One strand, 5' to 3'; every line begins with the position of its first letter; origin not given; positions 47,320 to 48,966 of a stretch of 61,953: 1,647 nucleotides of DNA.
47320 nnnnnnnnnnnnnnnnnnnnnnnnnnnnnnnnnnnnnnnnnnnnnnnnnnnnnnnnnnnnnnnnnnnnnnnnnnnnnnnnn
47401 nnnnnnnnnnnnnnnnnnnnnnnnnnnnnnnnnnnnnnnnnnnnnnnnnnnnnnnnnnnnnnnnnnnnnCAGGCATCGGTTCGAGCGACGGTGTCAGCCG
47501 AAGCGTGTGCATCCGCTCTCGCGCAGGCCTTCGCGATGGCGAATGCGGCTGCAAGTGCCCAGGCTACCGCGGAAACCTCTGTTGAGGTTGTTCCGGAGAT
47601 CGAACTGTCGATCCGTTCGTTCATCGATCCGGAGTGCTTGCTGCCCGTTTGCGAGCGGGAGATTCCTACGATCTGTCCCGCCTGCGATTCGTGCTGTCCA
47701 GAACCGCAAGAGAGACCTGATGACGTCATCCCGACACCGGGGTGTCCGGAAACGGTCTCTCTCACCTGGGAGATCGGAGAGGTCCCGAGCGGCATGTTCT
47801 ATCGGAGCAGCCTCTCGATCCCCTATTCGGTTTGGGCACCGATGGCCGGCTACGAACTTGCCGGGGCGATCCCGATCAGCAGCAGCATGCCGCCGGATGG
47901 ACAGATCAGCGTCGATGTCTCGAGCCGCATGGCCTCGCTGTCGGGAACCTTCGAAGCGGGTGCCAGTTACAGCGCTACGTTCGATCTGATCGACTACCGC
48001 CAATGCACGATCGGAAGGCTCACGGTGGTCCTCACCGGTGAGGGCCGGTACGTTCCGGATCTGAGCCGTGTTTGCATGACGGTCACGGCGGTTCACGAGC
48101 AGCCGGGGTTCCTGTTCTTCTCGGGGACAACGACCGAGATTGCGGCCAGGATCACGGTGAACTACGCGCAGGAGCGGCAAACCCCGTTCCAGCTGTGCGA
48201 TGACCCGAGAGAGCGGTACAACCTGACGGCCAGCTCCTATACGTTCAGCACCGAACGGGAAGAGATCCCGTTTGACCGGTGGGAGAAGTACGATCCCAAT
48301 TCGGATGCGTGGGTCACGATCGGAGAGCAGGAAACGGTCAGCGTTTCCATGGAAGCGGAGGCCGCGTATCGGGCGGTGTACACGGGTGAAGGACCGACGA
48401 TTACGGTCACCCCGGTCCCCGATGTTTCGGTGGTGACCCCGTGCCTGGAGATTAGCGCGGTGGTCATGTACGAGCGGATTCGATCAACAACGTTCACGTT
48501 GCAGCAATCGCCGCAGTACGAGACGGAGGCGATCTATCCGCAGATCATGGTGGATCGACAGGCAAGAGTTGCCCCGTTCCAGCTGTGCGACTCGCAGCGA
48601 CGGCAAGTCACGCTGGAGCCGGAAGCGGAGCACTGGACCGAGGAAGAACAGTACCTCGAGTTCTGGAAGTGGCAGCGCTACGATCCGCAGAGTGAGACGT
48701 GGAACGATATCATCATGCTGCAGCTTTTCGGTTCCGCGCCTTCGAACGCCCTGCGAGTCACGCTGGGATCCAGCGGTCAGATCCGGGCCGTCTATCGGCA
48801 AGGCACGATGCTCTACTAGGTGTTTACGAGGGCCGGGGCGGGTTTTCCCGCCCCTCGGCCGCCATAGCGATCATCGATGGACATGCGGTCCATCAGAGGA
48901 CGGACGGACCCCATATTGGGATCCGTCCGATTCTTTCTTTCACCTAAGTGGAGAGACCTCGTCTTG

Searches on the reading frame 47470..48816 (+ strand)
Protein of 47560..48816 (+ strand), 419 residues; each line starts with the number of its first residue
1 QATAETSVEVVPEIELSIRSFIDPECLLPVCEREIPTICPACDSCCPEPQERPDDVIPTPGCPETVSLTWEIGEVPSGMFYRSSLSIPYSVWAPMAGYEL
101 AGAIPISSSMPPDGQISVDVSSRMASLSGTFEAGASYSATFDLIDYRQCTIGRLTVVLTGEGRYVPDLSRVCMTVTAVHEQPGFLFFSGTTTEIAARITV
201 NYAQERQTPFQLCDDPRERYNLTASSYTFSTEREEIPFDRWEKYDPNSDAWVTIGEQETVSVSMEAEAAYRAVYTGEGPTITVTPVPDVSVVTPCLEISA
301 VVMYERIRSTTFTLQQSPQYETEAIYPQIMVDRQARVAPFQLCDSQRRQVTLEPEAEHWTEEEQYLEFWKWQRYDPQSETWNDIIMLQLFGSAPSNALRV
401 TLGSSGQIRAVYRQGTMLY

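Call 7: search_protein_families(library=pfam, proteins=[window:47560-48816:+], max_evalue=1)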
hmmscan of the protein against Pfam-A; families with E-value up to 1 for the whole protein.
window:47560-48816:+ (419 aa): 2 families
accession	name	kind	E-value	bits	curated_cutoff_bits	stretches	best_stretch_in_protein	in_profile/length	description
PF13964.12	Kelch_6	-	0.0023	18.3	25.3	1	235-256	24-45/50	Kelch motif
PF16075.10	DUF4815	-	0.12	11.1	30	1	307-364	510-568/570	Domain of unknown function (DUF4815)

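Call 8: search_protein_families(library=ncbifam, proteins=[window:47560-48816:+], max_evalue=1)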
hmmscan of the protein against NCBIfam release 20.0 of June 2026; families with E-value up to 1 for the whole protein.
window:47560-48816:+ (419 aa): 0 families

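Call 10: find_homologous_proteins(query=window:47560-48816:+, max_evalue=0.001)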
Query window:47560-48816:+ (419 aa): 8 proteins with E <= 0.001 among 3377 candidates.
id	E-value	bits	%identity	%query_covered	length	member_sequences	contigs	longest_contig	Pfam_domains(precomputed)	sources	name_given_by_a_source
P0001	4.3e-98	347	41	99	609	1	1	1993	-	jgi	jgi:hypothetical protein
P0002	6.6e-79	284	39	99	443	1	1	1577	-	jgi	jgi:hypothetical protein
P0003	9.8e-76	273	48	71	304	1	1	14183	-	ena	-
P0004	5.6e-60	221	45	67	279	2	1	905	-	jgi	jgi:hypothetical protein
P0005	3.3e-53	199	37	82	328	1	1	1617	-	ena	-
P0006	2.9e-40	156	31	98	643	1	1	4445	-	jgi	-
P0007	3.7e-39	153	29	98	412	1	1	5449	-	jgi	jgi:hypothetical protein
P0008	9.1e-23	99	30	36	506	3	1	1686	-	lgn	-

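Call 17: find_related_loci(query=A2, collection=genome_contigs, flank=10000)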
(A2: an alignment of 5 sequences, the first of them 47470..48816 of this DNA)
Query A2 (449 aa) in genome_contigs; peptide patterns used: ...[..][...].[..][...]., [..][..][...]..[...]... (x = any residue, [..] = any of these).
23 stretches matched a pattern; 9 encode a relative of the query (tblastn E <= 1e-3); 9 distinct loci.
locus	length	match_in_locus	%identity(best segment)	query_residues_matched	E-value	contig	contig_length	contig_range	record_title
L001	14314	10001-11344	77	4-449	0e+0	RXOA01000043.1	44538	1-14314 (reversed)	MAG: Candidatus Bipolaricaulota bacterium isolate Zgenome_0786 k87_2678032, whole genome shotgun sequence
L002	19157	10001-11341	77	4-449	0e+0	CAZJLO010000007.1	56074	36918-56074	MAG TPA_asm: uncultured Thermotogae bacterium isolate binchicken_co42_503 genome assembly, contig: NODE_390_length_56074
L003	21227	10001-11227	47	37-449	6e-114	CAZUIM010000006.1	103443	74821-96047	MAG TPA_asm: uncultured Thermotogae bacterium isolate SRP332253_co2_3 genome assembly, contig: NODE_132_length_103443_co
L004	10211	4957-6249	46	19-449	1e-112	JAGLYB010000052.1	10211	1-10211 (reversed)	MAG: Candidatus Bipolaricaulota bacterium isolate RS_13_11 ZL320.bin.11.fa_52, whole genome shotgun sequence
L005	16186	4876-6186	46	11-449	1e-108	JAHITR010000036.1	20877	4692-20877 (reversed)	MAG: Candidatus Bipolaricaulota bacterium isolate MM_PC_MetaG.mb.220 MM_PC_MetaG.mb.220_k141_154149, whole genome shotgu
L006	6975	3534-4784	41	37-449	4e-100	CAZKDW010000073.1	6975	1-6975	MAG TPA_asm: uncultured Thermotogae bacterium isolate binchicken_co243_156 genome assembly, contig: NODE_10438_length_69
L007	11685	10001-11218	40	36-449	2e-86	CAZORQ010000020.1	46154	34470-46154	MAG TPA_asm: uncultured Thermotogae bacterium isolate binchicken_co334_334 genome assembly, contig: NODE_1190_length_461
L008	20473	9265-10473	38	36-449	1e-80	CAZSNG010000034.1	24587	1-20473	MAG TPA_asm: uncultured Thermotogae bacterium isolate binchicken_co65_492 genome assembly, contig: NODE_8360_length_2458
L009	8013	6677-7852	38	36-446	7e-79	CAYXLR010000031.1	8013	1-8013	MAG TPA_asm: uncultured Thermotogae bacterium isolate binchicken_co34_121 genome assembly, contig: NODE_16039_length_801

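Call 48: search_protein_families(library=pfam, proteins=[L003:3400-6102:+, L003:6237-6728:-, L003:11436-12851:+, L003:12670-13686:+, L003:15137-17602:-, L008:2618-5407:-, L008:5801-6493:+, L008:11092-12522:-, L008:12139-13575:+, L008:14199-15770:-], max_evalue=0.0001)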
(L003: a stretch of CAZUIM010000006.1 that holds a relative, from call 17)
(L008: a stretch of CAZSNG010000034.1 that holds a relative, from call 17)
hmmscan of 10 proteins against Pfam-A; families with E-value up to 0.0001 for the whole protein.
L003:3400-6102:+ (901 aa): 6 families
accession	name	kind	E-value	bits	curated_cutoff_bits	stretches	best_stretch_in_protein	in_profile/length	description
PF00122.25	E1-E2_ATPase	-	4.9e-56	189.5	28.1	1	127-316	5-181/181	E1-E2 ATPase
PF00689.26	Cation_ATPase_C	-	1.7e-46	158.6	27.3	1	718-886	1-170/175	Cation transporting ATPase, C-terminus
PF00690.31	Cation_ATPase_N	-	2.1e-19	69.4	20.4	1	17-84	2-69/69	Cation transporter/ATPase, N-terminus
PF13246.12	Cation_ATPase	-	1.4e-17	63.9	21.7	1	390-475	1-91/91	Cation transport ATPase (P-type)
PF00702.32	Hydrolase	-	2.4e-17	64.4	26.4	1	334-648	3-191/191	haloacid dehalogenase-like hydrolase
PF08282.18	Hydrolase_3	-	5e-07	30.1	20.9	0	626-678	201-252/255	haloacid dehalogenase-like hydrolase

L003:6237-6728:- (164 aa): 1 family
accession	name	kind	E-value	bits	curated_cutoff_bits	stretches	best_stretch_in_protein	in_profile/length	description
PF23477.1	zf_Tbcl_2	-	1.9e-09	37.5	27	1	112-148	3-37/37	Probable treble clef zinc finger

L003:11436-12851:+ (472 aa): 2 families
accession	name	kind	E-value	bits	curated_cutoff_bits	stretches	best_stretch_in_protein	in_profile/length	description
PF03313.21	SDH_alpha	-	6.5e-69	232.9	26.4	1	198-455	11-260/260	Serine dehydratase alpha chain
PF03315.21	SDH_beta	-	6.2e-45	153.7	26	1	11-163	1-154/155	Serine dehydratase beta chain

L003:12670-13686:+ (339 aa): 0 families

L003:15137-17602:- (822 aa): 9 families
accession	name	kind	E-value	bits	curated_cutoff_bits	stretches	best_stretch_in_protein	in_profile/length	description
PF13426.13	PAS_9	-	1.3e-26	93.3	27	2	470-566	7-102/103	PAS domain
PF00989.32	PAS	-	1.8e-26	92.8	22.6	2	455-565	2-113/113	PAS fold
PF08448.16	PAS_4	-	6e-26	91.3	23.1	2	336-444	6-110/110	PAS fold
PF02518.31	HATPase_c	-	1.6e-20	74.1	26.4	1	699-815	3-110/111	Histidine kinase-, DNA gyrase B-, and HSP90-like ATPase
PF13188.13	PAS_8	-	1.9e-18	66.1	21.8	1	454-498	1-44/65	PAS domain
PF00512.31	HisKA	-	3.2e-15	56.4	26.9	1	592-654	3-65/66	His Kinase A (phospho-acceptor) domain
PF08447.18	PAS_3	-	2.2e-14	53.9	25.6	1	350-430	4-83/89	PAS fold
PF12860.13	PAS_7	-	3e-08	34.2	27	0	210-253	1-45/115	PAS fold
PF24820.1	Diguanyl_cycl_sensor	-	3.3e-07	30.6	28.1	0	339-372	10-43/109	Diguanylate cyclase-like sensor domain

L008:2618-5407:- (930 aa): 5 families
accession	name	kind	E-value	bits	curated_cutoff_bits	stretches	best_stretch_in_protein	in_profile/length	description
PF00122.25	E1-E2_ATPase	-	6.1e-51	173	28.1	1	116-328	2-181/181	E1-E2 ATPase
PF00689.26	Cation_ATPase_C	-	3.1e-48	164.3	27.3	1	745-915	1-174/175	Cation transporting ATPase, C-terminus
PF00702.32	Hydrolase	-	1.3e-19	71.7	26.4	1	535-675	67-191/191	haloacid dehalogenase-like hydrolase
PF00690.31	Cation_ATPase_N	-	1.5e-16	60.2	20.4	1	9-76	2-69/69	Cation transporter/ATPase, N-terminus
PF13246.12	Cation_ATPase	-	6.7e-15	55.3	21.7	1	408-500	1-91/91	Cation transport ATPase (P-type)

L008:5801-6493:+ (231 aa): 0 families

L008:11092-12522:- (477 aa): 0 families

L008:12139-13575:+ (479 aa): 2 families
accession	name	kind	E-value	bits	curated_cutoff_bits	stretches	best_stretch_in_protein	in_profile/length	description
PF04013.17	Methyltrn_RNA_2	-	3.1e-46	158.1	25.5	1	187-398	1-196/198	Putative SAM-dependent RNA methyltransferase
PF09413.15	DUF2007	-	2.8e-06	27.8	25.7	1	417-471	12-64/66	Putative prokaryotic signal transducing protein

L008:14199-15770:- (524 aa): 0 families

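Call 61: predict_structure(alignment_id=A5)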
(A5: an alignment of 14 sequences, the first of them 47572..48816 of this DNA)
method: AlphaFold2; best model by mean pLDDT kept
length: 415 residues; sequences in the alignment: 14
mean_pLDDT: 76.9   pTM: 0.36
mean pLDDT of the five models: 76.9, 75.7, 75.1, 73.6, 73.3
residues with pLDDT >= 90: 144; 70-90: 155; 50-70: 36; < 50: 80
segments of 3 or more residues with pLDDT < 50: 1-35, 41-45, 50-54, 159-164, 274-286, 308-311, 385-389
pLDDT, mean of each block of 10 residues (from residue 1): 34 37 44 49 48 62 91 83 86 87 92 90 89 95 92 79 63 85 73 89 87 90 81 94 91 94 89 47 54 90 54 69 90 91 89 85 92 88 51 81 90 57
secondary structure, 60 per line:
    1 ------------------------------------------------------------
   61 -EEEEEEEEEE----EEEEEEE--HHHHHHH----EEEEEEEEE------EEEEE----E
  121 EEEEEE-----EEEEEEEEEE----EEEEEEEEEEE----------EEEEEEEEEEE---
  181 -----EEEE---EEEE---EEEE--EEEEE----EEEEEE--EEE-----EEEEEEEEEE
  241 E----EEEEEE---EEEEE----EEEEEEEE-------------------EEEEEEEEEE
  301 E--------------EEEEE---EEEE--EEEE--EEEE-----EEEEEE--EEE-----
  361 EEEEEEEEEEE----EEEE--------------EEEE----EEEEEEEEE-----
elements in order: E62-71 E76-82 H85-91 E96-104 E111-115 E120-126 E132-141 E146-156 E167-177 E186-189 E193-196 E200-203 E206-210 E215-220 E223-225 E231-241 E246-251 E255-259 E264-271 E291-301 E316-320 E324-327 E330-333 E336-339 E345-350 E353-355 E361-371 E376-379 E394-397 E402-410

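Call 65: fold_search(model_id=the predicted structure, library=pdb)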
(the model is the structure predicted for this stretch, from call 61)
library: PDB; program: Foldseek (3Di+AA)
matches with E <= 10: 1043; with E <= 0.001: 7
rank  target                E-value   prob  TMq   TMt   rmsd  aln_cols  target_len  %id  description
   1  8f70                  7.1e-06  0.97  0.13  0.10  29.2       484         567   10  Identification of an Immunodominant region on a Group A Streptococcus T-antigen Reveals Temperature-Dependent Motion in  (released 2023-03-08)
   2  9ijj_C                3.5e-04  0.80  0.15  0.07  25.9       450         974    9  In situ structure of the central apparatus in mouse sperm axoneme. (released 2025-06-04)
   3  8d82_A                4.1e-04  0.66  0.14  0.10  34.4       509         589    8  Cryo-EM structure of human IL-6 signaling complex in detergent: model containing full extracellular domains (released 2023-03-29)
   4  6dlh                  5.0e-04  0.99  0.16  0.10  14.8       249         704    8  Endo-fucoidan hydrolase MfFcnA4 from glycoside hydrolase family 107 (released 2018-10-03)
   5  8v2b_B                5.8e-04  0.60  0.14  0.10  33.8       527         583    8  Cryo-EM structure of mouse type II OSM receptor complex: model for full extracellular assembly (released 2024-11-20)
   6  9ijj_4I               7.4e-04  0.47  0.14  0.03  36.6       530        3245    6  In situ structure of the central apparatus in mouse sperm axoneme. (released 2025-06-04)
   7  9ijj_4J               8.6e-04  0.90  0.16  0.10  23.7       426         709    9  In situ structure of the central apparatus in mouse sperm axoneme. (released 2025-06-04)
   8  9flx_A                1.0e-03  0.28  0.10  0.11  39.4       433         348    9  CryoEM structure of the fragment-4 (4074-4421) in the grappling hook protein A (GhpA) in the bacterium Aureispira sp.  (released 2024-10-16)
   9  9ijj_4K               1.1e-03  0.85  0.16  0.16  23.6       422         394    9  In situ structure of the central apparatus in mouse sperm axoneme. (released 2025-06-04)
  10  9ijj_h                1.1e-03  0.69  0.15  0.06  25.4       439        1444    8  In situ structure of the central apparatus in mouse sperm axoneme. (released 2025-06-04)
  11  6dms                  1.2e-03  0.99  0.17  0.11  14.4       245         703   10  Endo-fucoidan hydrolase MfFcnA4_H294Q from glycoside hydrolase family 107 (released 2018-10-03)
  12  6m3y                  1.3e-03  0.44  0.13  0.08  35.8       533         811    6  Crystal structure of pilus adhesin, SpaC from Lactobacillus rhamnosus GG - open conformation (released 2020-07-29)
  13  5uwv_B                1.4e-03  0.80  0.17  0.20  22.7       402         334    9  Crystal structure of Mycobacterium abscessus L,D-transpeptidase 2 (released 2017-08-16)
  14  1i1r_A                1.8e-03  0.63  0.13  0.17  22.4       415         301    6  CRYSTAL STRUCTURE OF A CYTOKINE/RECEPTOR COMPLEX (released 2001-03-28)
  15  2hb0_A                2.1e-03  0.57  0.15  0.17  24.7       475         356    9  Crystal Structure of CfaE, the Adhesive Subunit of CFA/I Fimbria of Enterotoxigenic Escherichia coli (released 2007-06-26)
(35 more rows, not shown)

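Call 82: search_protein_families(library=phrogs, proteins=[window:47572-48816:+], max_evalue=0.01)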
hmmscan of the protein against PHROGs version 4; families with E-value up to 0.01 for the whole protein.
window:47572-48816:+ (415 aa): 1 family
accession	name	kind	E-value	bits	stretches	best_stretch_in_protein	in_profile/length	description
phrog_12615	-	unknown function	0.006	16.8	0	187-258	58-134/290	-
